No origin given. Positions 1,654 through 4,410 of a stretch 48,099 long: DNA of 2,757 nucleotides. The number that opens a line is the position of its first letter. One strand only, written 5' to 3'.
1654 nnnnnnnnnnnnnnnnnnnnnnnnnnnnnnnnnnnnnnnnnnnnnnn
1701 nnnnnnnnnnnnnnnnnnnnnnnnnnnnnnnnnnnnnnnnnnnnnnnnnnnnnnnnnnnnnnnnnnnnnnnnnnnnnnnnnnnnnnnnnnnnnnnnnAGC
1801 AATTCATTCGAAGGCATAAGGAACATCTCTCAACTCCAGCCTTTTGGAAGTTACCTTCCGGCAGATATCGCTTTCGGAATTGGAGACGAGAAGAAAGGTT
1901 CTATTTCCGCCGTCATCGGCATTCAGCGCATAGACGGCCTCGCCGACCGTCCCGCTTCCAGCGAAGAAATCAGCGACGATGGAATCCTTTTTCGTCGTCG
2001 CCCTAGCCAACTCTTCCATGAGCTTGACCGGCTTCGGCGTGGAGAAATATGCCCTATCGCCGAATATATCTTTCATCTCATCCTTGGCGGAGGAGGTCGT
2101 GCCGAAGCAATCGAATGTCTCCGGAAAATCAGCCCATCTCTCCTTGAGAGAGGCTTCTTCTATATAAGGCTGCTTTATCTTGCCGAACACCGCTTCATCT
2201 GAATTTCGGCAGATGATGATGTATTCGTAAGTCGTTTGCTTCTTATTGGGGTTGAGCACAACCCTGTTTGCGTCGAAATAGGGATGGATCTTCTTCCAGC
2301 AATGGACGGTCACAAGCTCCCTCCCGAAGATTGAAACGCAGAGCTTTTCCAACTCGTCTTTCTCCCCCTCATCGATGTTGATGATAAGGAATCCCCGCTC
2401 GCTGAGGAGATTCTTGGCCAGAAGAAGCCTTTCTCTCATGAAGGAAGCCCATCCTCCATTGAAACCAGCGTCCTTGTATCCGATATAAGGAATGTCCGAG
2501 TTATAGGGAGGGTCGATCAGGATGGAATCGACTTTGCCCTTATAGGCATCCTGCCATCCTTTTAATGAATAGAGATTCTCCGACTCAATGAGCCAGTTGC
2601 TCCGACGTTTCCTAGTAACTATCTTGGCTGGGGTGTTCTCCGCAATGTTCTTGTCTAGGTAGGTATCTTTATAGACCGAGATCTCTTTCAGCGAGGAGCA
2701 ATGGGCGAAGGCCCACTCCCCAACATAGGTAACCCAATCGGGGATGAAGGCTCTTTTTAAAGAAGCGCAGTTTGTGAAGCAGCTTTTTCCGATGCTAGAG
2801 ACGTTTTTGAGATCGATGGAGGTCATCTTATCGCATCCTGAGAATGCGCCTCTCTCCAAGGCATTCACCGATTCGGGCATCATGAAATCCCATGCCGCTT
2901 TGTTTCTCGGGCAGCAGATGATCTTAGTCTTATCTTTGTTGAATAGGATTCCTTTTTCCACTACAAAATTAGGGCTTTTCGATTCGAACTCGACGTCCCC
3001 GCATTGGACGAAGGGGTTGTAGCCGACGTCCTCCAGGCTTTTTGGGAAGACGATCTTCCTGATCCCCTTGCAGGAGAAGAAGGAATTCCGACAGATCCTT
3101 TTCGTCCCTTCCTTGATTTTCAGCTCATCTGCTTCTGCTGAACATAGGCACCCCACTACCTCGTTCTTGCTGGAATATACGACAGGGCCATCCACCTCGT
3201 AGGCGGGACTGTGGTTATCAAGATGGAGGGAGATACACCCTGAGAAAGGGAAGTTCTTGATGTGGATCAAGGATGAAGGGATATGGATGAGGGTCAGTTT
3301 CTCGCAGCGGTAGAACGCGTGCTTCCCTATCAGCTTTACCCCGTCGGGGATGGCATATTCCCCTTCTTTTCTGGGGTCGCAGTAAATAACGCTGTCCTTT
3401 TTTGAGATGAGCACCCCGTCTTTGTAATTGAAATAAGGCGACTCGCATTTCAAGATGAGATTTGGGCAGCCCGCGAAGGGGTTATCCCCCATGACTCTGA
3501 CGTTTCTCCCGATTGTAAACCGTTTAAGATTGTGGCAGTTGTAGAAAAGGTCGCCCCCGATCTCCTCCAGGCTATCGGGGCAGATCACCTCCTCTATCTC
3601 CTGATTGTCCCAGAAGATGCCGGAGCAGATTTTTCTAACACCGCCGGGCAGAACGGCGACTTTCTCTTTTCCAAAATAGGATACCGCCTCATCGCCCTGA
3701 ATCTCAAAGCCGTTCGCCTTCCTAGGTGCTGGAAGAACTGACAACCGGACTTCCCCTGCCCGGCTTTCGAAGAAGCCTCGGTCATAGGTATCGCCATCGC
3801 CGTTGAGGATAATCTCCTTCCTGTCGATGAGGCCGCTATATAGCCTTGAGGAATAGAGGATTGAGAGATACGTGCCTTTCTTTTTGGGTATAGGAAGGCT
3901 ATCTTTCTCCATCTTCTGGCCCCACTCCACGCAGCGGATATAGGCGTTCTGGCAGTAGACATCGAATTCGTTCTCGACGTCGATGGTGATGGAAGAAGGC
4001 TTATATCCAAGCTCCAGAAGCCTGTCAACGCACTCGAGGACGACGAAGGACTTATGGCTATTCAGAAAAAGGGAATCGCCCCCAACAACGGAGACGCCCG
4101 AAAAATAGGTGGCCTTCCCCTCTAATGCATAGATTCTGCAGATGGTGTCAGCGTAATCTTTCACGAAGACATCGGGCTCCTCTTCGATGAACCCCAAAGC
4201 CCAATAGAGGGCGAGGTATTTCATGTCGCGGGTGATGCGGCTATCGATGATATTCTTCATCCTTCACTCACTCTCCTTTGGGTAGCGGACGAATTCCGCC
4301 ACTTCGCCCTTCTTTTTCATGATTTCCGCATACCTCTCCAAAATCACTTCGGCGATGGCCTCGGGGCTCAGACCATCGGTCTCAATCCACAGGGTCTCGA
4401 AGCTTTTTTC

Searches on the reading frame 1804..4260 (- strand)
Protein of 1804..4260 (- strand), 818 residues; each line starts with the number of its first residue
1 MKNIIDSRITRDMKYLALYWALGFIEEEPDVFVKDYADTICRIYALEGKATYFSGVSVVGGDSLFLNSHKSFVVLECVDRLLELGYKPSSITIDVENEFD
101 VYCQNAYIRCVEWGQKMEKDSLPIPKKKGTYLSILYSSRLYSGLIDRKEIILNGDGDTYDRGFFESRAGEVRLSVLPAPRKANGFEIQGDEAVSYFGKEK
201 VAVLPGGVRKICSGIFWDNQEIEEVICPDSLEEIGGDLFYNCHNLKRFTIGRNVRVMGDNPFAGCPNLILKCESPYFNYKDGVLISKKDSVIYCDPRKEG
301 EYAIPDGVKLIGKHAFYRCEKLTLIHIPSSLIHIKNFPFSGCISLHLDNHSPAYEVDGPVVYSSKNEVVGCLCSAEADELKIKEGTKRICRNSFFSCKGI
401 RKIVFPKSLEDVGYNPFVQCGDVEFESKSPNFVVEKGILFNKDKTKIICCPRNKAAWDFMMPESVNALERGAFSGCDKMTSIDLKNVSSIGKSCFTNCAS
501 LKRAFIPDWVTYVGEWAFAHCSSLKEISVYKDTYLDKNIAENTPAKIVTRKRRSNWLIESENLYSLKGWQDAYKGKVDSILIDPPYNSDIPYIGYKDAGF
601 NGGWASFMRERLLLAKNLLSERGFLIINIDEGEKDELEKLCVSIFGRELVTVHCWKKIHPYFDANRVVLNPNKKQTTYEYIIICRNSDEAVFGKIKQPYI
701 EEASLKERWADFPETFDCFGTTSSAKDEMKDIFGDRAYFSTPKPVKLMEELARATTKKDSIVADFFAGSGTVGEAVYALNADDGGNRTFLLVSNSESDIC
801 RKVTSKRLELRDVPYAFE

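Call 3: search_protein_families(library=pfam, proteins=[window:1804-4260:-], max_evalue=1)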
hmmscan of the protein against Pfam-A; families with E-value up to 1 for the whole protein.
window:1804-4260:- (818 aa): 4 families
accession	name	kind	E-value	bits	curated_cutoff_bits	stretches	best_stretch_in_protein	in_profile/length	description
PF13306.12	LRR_5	-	1.1e-46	158.3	27.7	4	458-543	15-101/127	BspA type Leucine rich repeat region (6 copies)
PF01555.25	N6_N4_Mtase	-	3.8e-29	102.7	26.7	1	577-780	1-203/221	DNA methylase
PF13855.12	LRR_8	-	7.9e-05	22.8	27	1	229-268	11-51/61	Leucine rich repeat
PF00659.24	POLO_box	-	0.0086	16.5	23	1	437-456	15-33/61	POLO box duplicated region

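Call 4: search_protein_families(library=padloc, proteins=[window:1804-4260:-], max_evalue=1)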
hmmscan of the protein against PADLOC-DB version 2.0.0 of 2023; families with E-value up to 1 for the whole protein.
window:1804-4260:- (818 aa): 34 families (the best 25 are shown)
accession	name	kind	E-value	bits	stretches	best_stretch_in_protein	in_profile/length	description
PDLC03634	MTase_III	-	2.9e-45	153.3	3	718-796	369-446/621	Type III methyltransferase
PDLC03642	MTase_III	-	3.3e-42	142.9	2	719-809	323-412/528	Type III methyltransferase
PDLC03641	MTase_III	-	2.2e-40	136.9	3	714-797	367-449/657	Type III methyltransferase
PDLC03637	MTase_III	-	1.3e-32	111.1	2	716-796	375-455/513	Type III methyltransferase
PDLC03644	MTase_III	-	6.6e-32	108.9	2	717-808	304-393/542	Type III methyltransferase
PDLC03636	MTase_III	-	1.7e-29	101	2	548-660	40-153/575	Type III methyltransferase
PDLC03640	MTase_III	-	1.9e-27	93.9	3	705-807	345-442/654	Type III methyltransferase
PDLC03635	MTase_III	-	8.8e-26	88.8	2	552-701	216-364/708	Type III methyltransferase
PDLC03646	MTase_III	-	5e-25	85.5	2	555-673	472-590/1057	Type III methyltransferase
PDLC03639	MTase_III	-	7.5e-25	85.3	2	729-808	415-500/639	Type III methyltransferase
PDLC03278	MTase_II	-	2.2e-20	71.4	2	698-796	248-342/390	Type II methyltransferase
PDLC03638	MTase_III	-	5.5e-19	66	2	554-659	380-487/816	Type III methyltransferase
PDLC03645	MTase_III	-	1.5e-15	54.4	2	557-647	142-240/709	Type III methyltransferase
PDLC03643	MTase_III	-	4.9e-15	53.6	2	728-796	200-268/465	Type III methyltransferase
PDLC03354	MTase_II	-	6.4e-15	53.1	2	537-652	36-177/425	Type II methyltransferase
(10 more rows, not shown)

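Call 5: search_protein_families(library=ncbifam, proteins=[window:1804-4260:-], max_evalue=1)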
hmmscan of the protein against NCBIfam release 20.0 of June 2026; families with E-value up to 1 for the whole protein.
window:1804-4260:- (818 aa): 5 families
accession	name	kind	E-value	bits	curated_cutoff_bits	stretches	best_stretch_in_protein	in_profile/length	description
NF047961.1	adhesin_HupY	equivalog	7.9e-13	47.4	1250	2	198-262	188-250/978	leucine-rich repeat adhesin HupY/LrrG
NF050803.1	DnaMtaseCcrMCaul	equivalog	0.00029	19.9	830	1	724-776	172-223/350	adenine-specific DNA-methyltransferase CcrM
NF008572.0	PRK11524.1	equivalog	0.0013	18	292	1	740-778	196-234/294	adenine-specific DNA-methyltransferase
NF010253.0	PRK13699.1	subfamily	0.021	14.5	244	1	737-776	142-181/226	DNA methyltransferase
NF008806.0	PRK11827.1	equivalog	0.15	12.2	126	1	211-227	13-29/60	protein YcaR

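Call 6: search_protein_families(library=phrogs, proteins=[window:1804-4260:-], max_evalue=1)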
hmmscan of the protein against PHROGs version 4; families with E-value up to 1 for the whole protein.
window:1804-4260:- (818 aa): 10 families
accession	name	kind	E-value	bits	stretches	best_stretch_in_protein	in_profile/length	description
phrog_35892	-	unknown function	1.3e-27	96.9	3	180-343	535-692/1181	-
phrog_18805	-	unknown function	1.6e-24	87.6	3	378-531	259-406/457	-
phrog_67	-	other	5.1e-21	76.4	1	573-780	139-323/743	DNA methyltransferase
phrog_498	-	other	5.6e-10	39.4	1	575-773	221-393/633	DNA methyltransferase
phrog_3008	-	other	4.1e-08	33.8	1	740-777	151-188/244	DNA methyltransferase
phrog_26713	-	other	3.8e-05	24.5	1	554-597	5-48/74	methyltransferase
phrog_18293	-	other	0.00022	22.2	1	738-776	45-83/119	methyltransferase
phrog_23148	-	unknown function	0.0011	20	1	737-800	83-139/165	-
phrog_6952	-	other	0.0058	17.5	1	743-779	118-154/181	DNA methyltransferase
phrog_23085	-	unknown function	0.087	13.5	1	727-772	32-77/138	-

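Call 14: find_homologous_proteins(query=window:1804-4260:-)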
Query window:1804-4260:- (818 aa): 1418 proteins with E <= 0.001 among 7761 candidates; the best 120 are listed.
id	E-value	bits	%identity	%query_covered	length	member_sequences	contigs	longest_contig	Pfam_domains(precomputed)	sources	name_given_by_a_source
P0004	0.0e+0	1909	100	100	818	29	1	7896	PF13306.13,PF01555.25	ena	-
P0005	0.0e+0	1308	68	100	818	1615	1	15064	PF13306.13,PF01555.25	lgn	-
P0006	9.5e-285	965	55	98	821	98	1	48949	PF13306.13,PF01555.25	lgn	-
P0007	1.1e-283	962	53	100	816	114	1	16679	PF13306.13,PF13855.13,PF01555.25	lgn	-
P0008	3.1e-279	947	53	99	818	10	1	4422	PF13306.13,PF13855.13,PF01555.25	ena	-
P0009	4.6e-278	943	53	98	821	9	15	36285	PF13306.13,PF01555.25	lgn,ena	-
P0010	8.8e-278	942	53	100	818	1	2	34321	PF13306.13,PF01555.25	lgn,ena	-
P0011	3.3e-277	940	53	99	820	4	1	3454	PF13306.13,PF13855.13,PF01555.25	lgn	-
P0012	2.1e-276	937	53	99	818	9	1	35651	PF13306.13,PF13855.13,PF01555.25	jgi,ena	-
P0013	1.4e-275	935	53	100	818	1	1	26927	PF13306.13,PF13855.13,PF01555.25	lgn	-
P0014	1.6e-275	935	53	99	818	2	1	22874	PF13306.13,PF13855.13,PF01555.25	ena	-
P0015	6.4e-274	929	53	99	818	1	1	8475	PF13306.13,PF13855.13,PF01555.25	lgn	-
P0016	1.9e-273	928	53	100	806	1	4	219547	PF13306.13,PF13855.13,PF01555.25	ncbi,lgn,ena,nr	ncbi:MAG: leucine-rich repeat protein [Bacilli bacterium]|nr:leucine-rich repeat protein [Bacilli ba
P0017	2.1e-272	924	53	100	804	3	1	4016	PF13306.13,PF01555.25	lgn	-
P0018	2.9e-272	924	53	99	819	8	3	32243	PF13306.13,PF13855.13,PF01555.25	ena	-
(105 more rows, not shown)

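Call 18: find_related_loci(query=window:1804-4260:-, collection=viral_contigs, flank=10000)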
Query window:1804-4260:- (818 aa) in viral_contigs; peptide patterns used: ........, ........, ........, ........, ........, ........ (x = any residue, [..] = any of these).
2 stretches matched a pattern, but none encodes a relative of the query by tblastn (E <= 1e-3).

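Call 21: find_related_loci(query=A2, collection=genome_contigs, flank=10000)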
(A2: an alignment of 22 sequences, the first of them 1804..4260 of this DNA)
Query A2 (818 aa) in genome_contigs; peptide patterns used: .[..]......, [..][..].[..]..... (x = any residue, [..] = any of these).
131 stretches matched a pattern; 112 encode a relative of the query (tblastn E <= 1e-3); the best 80 are kept; 80 distinct loci.
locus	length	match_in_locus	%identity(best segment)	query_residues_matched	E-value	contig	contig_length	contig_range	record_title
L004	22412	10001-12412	53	1-817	0e+0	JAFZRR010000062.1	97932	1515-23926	MAG: Bacilli bacterium isolate RGIG8036 Water_buffalos_Rumen-1__c1202709, whole genome shotgun sequence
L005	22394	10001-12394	53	9-809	0e+0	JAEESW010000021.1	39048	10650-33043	MAG: bacterium isolate Tb.RUG.391 NODE_3537_length_39048_cov_1.745844, whole genome shotgun sequence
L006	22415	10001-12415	52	9-816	0e+0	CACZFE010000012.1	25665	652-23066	MAG: uncultured Spirochaetales bacterium isolate RUG12558 genome assembly, contig: RUG12558_asm_12, whole genome shotgun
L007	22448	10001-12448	51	4-817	0e+0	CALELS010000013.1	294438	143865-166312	MAG TPA_asm: uncultured Bacillales bacterium isolate ERR833052_bin.36_CONCOCT_v1.1_MAG genome assembly, contig: ERZ80949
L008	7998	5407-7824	50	8-817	0e+0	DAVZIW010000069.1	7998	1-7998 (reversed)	MAG TPA_asm: Candidatus Enteromonas sp. isolate gSpreadC_ID_56 NODE_1386_length_7998_cov_6.104746, whole genome shotgun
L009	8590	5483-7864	52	1-809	0e+0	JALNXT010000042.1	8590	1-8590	MAG: Candidatus Cloacimonadota bacterium isolate SO_2017_CLC bin 30 scaffold_14626_c1_PH3_2017, whole genome shotgun seq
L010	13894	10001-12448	51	4-817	0e+0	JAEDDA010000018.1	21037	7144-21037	MAG: Bacilli bacterium isolate MAG020 NODE_1933_length_21037_cov_13.280621, whole genome shotgun sequence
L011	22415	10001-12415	51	9-816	0e+0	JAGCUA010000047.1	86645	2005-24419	Bacterium isolate RGIG10122 Yak_Rumen-4__c1289451, whole genome shotgun sequence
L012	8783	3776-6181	51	1-815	0e+0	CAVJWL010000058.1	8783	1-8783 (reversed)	uncultured Prevotellaceae bacterium isolate H07654-L1_cleanbin_000026 genome assembly, contig: Spades_H07654-L1_contig_6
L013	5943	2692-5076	52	1-808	0e+0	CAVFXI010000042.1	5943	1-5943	Gemmiger formicilis isolate H07606-L1_cleanbin_000041 genome assembly, contig: Spades_H07606-L1_contig_9518, whole genom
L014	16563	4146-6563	51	3-812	0e+0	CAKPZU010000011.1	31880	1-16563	MAG: uncultured Bacilli bacterium isolate REFINED_METABAT215_SUBJECT_CONTIGS_1500_ASSEMBLY_K77_MERGED__Pilot_MoBio_Fiber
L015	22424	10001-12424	51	9-816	0e+0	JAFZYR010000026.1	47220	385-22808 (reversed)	MAG: Treponema sp. isolate RGIG8218 Water_buffalos_Rumen-5__c426, whole genome shotgun sequence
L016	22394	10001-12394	52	8-817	0e+0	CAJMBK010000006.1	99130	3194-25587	MAG TPA_asm: uncultured Bacillales bacterium isolate ERR321532-bin.26 genome assembly, contig: NODE_82_length_99130_cov_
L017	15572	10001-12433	51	3-817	0e+0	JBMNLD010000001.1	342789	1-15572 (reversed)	MAG: Christensenellales bacterium isolate SBF912LR0HQ0021 contig_31026, whole genome shotgun sequence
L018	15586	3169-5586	50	3-812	0e+0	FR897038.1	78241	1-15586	Coprobacillus sp. CAG:826 genomic scaffold, scf21, whole genome shotgun sequence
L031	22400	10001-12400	50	1-816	0e+0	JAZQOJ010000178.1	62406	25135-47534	MAG: Bacteroidales bacterium isolate T1900045243_TH20190013.MAGScoT_cleanbin_000028 SGB_5587_k141_1848516, whole genome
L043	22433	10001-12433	47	4-817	0e+0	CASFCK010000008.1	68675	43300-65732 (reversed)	uncultured bacterium isolate O27_L1_392392_idba_bin.82 genome assembly, contig: O27_L1_392392_idba_bin.82.fa_scaffold_30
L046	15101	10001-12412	49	1-817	0e+0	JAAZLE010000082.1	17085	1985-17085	MAG: Clostridiales bacterium isolate AS23ysBPME_171 121187_AS23, whole genome shotgun sequence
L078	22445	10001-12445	48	1-817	0e+0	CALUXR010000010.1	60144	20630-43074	MAG: uncultured Acholeplasmatales bacterium isolate BRZ_KG__bin78 genome assembly, contig: BRZ_KG__NODE_624_length_60144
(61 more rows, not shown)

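Call 22: find_related_loci(query=A2, collection=viral_contigs, flank=10000)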
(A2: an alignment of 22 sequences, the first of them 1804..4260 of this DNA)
Query A2 (818 aa) in viral_contigs; peptide patterns used: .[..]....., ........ (x = any residue, [..] = any of these).
93 stretches matched a pattern; 1 encode a relative of the query (tblastn E <= 1e-3); 1 distinct loci.
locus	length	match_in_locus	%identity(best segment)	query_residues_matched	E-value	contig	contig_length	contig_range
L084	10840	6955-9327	49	6-810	0e+0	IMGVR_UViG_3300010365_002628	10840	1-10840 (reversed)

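Call 28: search_protein_families(library=pfam, proteins=[L017:12544-13725:+, L046:12428-13681:+, L004:12434-14158:+, L005:12442-14217:-, L014:6659-8107:+, L015:12484-16230:+, L031:12538-14184:+, L078:12502-14619:+, L016:12983-13954:+, L018:5770-6666:+], max_evalue=0.01)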
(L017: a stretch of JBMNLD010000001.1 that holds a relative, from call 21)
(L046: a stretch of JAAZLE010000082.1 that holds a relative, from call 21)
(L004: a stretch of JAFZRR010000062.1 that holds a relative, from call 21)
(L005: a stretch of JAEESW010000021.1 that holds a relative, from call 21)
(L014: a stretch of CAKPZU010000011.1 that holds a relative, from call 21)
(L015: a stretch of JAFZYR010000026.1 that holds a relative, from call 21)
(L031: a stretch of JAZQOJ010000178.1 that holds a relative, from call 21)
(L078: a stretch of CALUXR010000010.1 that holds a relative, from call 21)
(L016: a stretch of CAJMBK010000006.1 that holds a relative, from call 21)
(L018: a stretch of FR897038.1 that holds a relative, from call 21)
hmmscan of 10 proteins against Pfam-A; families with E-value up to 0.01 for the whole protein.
L017:12544-13725:+ (393 aa): 2 families
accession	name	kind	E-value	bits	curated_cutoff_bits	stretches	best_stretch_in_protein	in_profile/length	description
PF00929.31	RNase_T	-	6.3e-07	30.5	24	1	73-163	73-163/164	Exonuclease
PF21762.3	DEDDh_C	-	7.9e-05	23.3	27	1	86-167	108-188/188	DNA polymerase III subunit epsilon-like, C-terminal domain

L046:12428-13681:+ (417 aa): 1 family
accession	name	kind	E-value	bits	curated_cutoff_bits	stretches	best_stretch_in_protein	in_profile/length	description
PF21762.3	DEDDh_C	-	1.7e-05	25.5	27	1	93-173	109-188/188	DNA polymerase III subunit epsilon-like, C-terminal domain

L004:12434-14158:+ (574 aa): 0 families

L005:12442-14217:- (591 aa): 2 families
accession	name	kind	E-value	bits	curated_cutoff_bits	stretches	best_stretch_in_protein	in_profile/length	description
PF14516.12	AAA_35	-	6.9e-08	32.1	27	1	73-160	9-96/331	AAA-like domain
PF01637.24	ATPase_2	-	0.0032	17.7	33.2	1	100-248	25-156/225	ATPase domain predominantly from Archaea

L014:6659-8107:+ (482 aa): 4 families
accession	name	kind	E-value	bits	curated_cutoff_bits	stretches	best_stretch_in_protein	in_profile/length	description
PF04326.19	SLFN_AlbA_2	-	1.2e-18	68.2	25.3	1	28-152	1-117/118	Schlafen, AlbA_2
PF13749.12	HATPase_c_4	-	1.8e-09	37.9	26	1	315-394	4-88/89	Putative ATP-dependent DNA helicase recG C-terminal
PF12840.13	HTH_20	-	0.0024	18.2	27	1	427-461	9-42/51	Helix-turn-helix domain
PF04703.18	FaeA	-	0.0043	17.8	20.7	1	424-481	2-61/62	FaeA-like protein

L015:12484-16230:+ (1248 aa): 0 families

L031:12538-14184:+ (548 aa): 3 families
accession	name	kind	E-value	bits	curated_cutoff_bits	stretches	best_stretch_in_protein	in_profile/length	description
PF02872.23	5_nucleotid_C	-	5e-32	111.6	23.6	1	321-498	2-153/158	5'-nucleotidase, C-terminal domain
PF00149.33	Metallophos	-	5.6e-10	40.4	21.5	1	41-248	3-190/191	Calcineurin-like phosphoesterase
PF09587.15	PGA_cap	-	6.2e-06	26.3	27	1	93-257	68-241/255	Bacterial capsule synthesis protein PGA_cap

L078:12502-14619:+ (705 aa): 3 families
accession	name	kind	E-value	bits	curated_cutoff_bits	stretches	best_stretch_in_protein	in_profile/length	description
PF01381.28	HTH_3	-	1.2e-06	28.9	23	1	11-65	1-55/55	Helix-turn-helix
PF12844.13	HTH_19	-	5.2e-06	26.7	30.2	1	8-69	1-62/64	Helix-turn-helix domain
PF13560.12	HTH_31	-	0.0029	18.3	27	1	7-61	2-57/64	Helix-turn-helix domain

L016:12983-13954:+ (323 aa): 0 families

L018:5770-6666:+ (298 aa): 7 families
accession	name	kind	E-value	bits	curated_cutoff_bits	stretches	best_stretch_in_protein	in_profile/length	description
PF13175.12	AAA_15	-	1.4e-14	55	32.1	2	207-255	325-373/374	AAA ATPase domain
PF13304.12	AAA_21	-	6e-12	46.7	27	2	210-257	258-304/304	AAA domain, putative AbiEii toxin, Type IV TA system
PF00005.33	ABC_tran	-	3e-07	31.6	25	1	45-220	13-136/137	ABC transporter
PF02463.25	SMC_N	-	1.9e-06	27.9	40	1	43-254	24-200/220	RecF/RecN/SMC N terminal domain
PF13476.12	AAA_23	-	4e-06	28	27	1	43-194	19-147/201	AAA domain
PF13555.12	AAA_29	-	0.00029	21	27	1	34-71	12-50/61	P-loop containing region of AAA domain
PF13401.12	AAA_22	-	0.0041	17.9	27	0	44-86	6-33/130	AAA domain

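Call 66: search_solved_structures(query=A2, max_evalue=0.001)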
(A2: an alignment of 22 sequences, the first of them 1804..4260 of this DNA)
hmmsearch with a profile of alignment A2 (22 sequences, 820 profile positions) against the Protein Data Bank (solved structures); distinct sequences matched with E-value up to 0.001: 17.
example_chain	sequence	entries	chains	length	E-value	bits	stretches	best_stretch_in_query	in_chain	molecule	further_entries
4gt6_A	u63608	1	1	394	4.4e-41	144.1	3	200-347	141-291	Cell surface protein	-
4fs7_A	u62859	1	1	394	1.8e-37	132.2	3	460-520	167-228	Uncharacterized protein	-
6k0w_B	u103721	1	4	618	3.4e-36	127.9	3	675-797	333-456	Adenine specific DNA methyltransferase (Mod)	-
4zcf_A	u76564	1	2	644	8.6e-31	110.1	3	726-797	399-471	Restriction endonuclease EcoP15I, modification subunit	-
7dsu_A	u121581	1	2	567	1.3e-29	106.1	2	736-814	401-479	Mbo45V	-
4cp6_A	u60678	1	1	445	1.3e-27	99.6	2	204-339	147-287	CHOLINE BINDING PROTEIN PCPA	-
4h09_A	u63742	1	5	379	3.9e-25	91.3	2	221-346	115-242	Hypothetical leucine rich repeat protein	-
4fdw_A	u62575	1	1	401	6.7e-18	67.4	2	207-351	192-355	leucine rich hypothetical protein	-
4fd0_A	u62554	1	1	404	7.8e-16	60.6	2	211-341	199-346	Leucine rich hypothetical protein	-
6mlx_A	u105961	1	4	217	4.2e-14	54.8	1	223-271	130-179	Leucine-rich repeat protein TpLRR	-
1g60_A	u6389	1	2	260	2.3e-07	32.6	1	575-783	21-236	Adenine-specific Methyltransferase MboIIA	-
4oju_A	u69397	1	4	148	1e-06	30.4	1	486-534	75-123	hypothetical leucine rich repeat protein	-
5hfj_A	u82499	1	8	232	6.8e-06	27.7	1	740-783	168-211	Adenine specific DNA methyltransferase (DpnA)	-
5hek_A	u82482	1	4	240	6.8e-06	27.7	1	740-784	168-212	Adenine specific DNA methyltransferase (DpnA)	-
1eg2_A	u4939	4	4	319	1.5e-05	26.5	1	739-776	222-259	MODIFICATION METHYLASE RSRI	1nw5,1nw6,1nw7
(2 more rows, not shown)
